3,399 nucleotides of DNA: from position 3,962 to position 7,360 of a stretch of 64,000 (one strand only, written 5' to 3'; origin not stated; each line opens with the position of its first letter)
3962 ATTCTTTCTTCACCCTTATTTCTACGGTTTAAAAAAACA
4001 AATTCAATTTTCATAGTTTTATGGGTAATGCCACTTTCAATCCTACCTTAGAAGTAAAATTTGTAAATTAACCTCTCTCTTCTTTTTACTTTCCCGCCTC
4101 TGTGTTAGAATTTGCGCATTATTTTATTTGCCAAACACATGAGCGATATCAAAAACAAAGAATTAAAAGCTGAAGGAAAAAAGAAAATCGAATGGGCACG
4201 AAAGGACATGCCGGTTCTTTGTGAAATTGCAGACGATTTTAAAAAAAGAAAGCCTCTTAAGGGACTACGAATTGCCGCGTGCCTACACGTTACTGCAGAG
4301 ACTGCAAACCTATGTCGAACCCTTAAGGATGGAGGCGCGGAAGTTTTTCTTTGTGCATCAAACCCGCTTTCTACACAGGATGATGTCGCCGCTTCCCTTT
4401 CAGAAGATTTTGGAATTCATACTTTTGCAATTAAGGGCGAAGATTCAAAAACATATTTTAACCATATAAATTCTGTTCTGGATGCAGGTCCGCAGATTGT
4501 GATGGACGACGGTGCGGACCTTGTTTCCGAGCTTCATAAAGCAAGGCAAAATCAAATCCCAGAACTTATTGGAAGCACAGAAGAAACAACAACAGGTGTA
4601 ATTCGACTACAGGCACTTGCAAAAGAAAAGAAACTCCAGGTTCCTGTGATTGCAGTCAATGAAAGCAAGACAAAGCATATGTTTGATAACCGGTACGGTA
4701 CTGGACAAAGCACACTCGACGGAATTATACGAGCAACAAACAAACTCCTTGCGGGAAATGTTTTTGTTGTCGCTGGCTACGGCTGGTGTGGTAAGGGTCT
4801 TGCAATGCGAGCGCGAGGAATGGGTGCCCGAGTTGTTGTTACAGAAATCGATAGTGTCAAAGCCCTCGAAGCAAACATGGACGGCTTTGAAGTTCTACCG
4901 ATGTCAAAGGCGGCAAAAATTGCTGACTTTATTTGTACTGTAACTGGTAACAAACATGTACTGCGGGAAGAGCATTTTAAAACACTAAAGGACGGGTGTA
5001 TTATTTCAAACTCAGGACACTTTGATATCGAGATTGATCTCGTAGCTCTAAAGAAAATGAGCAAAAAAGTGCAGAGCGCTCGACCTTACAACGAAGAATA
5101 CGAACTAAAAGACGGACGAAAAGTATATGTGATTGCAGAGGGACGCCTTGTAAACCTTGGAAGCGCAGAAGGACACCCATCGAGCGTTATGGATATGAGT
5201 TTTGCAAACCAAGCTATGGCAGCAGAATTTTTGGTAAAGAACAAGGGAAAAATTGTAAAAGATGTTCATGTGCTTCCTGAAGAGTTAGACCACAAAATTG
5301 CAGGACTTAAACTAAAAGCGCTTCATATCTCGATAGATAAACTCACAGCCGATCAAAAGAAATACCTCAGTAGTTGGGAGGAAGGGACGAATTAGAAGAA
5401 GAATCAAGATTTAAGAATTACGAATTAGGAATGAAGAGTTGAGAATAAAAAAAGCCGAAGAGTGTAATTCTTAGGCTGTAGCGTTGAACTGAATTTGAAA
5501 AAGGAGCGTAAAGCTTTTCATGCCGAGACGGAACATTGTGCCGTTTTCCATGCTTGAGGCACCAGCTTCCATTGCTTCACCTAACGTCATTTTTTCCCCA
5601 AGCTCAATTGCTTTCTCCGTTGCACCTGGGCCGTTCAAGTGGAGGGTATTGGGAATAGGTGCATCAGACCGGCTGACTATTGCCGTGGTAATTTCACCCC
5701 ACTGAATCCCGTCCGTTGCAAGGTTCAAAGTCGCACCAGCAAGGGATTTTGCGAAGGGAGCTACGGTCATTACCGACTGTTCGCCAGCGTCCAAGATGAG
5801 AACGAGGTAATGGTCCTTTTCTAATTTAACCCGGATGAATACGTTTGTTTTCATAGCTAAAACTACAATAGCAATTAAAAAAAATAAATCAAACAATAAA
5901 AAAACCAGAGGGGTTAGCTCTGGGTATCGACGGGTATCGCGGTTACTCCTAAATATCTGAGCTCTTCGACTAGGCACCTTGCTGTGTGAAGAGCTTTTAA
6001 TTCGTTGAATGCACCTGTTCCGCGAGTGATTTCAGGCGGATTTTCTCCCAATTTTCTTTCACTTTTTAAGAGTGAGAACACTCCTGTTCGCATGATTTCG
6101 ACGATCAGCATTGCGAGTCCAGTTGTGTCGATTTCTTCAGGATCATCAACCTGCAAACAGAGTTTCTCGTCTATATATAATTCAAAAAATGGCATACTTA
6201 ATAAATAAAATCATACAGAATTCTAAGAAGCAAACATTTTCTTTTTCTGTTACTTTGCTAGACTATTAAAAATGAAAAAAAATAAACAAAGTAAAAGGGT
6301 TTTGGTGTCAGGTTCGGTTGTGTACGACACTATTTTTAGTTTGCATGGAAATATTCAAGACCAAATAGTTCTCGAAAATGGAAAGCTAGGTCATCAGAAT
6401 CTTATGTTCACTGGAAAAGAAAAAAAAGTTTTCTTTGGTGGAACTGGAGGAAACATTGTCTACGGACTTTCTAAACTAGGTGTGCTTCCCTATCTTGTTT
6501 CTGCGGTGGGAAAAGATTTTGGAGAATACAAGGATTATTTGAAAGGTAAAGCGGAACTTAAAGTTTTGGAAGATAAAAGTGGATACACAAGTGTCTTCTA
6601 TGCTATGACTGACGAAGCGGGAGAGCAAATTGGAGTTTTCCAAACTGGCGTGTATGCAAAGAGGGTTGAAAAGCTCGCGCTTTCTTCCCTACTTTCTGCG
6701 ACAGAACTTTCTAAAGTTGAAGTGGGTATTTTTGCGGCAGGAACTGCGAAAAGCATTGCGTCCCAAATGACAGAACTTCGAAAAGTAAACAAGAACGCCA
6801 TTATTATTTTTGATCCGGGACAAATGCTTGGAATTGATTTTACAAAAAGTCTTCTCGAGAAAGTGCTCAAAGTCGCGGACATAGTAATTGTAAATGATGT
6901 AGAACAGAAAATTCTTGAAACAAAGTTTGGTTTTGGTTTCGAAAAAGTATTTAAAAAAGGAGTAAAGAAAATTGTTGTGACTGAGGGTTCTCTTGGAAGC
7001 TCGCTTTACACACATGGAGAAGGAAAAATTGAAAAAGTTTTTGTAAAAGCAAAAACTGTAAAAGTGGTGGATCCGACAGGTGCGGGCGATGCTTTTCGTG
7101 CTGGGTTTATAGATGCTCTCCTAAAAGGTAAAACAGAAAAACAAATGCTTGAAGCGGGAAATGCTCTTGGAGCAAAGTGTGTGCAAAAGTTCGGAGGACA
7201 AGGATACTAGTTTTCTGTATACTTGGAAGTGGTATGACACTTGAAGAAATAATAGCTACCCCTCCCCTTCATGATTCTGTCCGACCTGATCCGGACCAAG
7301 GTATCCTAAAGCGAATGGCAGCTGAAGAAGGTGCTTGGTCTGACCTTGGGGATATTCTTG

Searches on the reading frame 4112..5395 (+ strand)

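Call 43: search_protein_families(library=pfam, proteins=[window:4112-5395:+], max_evalue=0.0001)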
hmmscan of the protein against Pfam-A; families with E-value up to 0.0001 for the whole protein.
window:4112-5395:+ (427 aa): 4 families
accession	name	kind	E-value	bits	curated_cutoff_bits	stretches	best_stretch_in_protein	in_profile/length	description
PF05221.23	AdoHcyase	-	7.7e-62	209.6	25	2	13-146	4-141/299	S-adenosyl-L-homocysteine hydrolase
PF00670.27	AdoHcyase_NAD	-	2.4e-52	177.8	27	1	193-353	1-161/162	S-adenosyl-L-homocysteine hydrolase, NAD binding domain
PF07991.19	KARI_N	-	1.1e-07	32.1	20.6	1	214-315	3-108/165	Acetohydroxy acid isomeroreductase, NADPH-binding domain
PF02826.25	2-Hacid_dh_C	-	2e-07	31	25.1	1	210-302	31-127/178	D-isomer specific 2-hydroxyacid dehydrogenase, NAD binding domain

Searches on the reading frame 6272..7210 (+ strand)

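Call 43: search_protein_families(library=pfam, proteins=[window:6272-7210:+], max_evalue=0.0001)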
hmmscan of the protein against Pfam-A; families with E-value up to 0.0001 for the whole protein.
window:6272-7210:+ (312 aa): 1 family
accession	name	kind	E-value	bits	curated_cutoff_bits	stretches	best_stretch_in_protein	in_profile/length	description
PF00294.29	PfkB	-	1.7e-34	120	25.8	1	39-310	21-296/302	pfkB family carbohydrate kinase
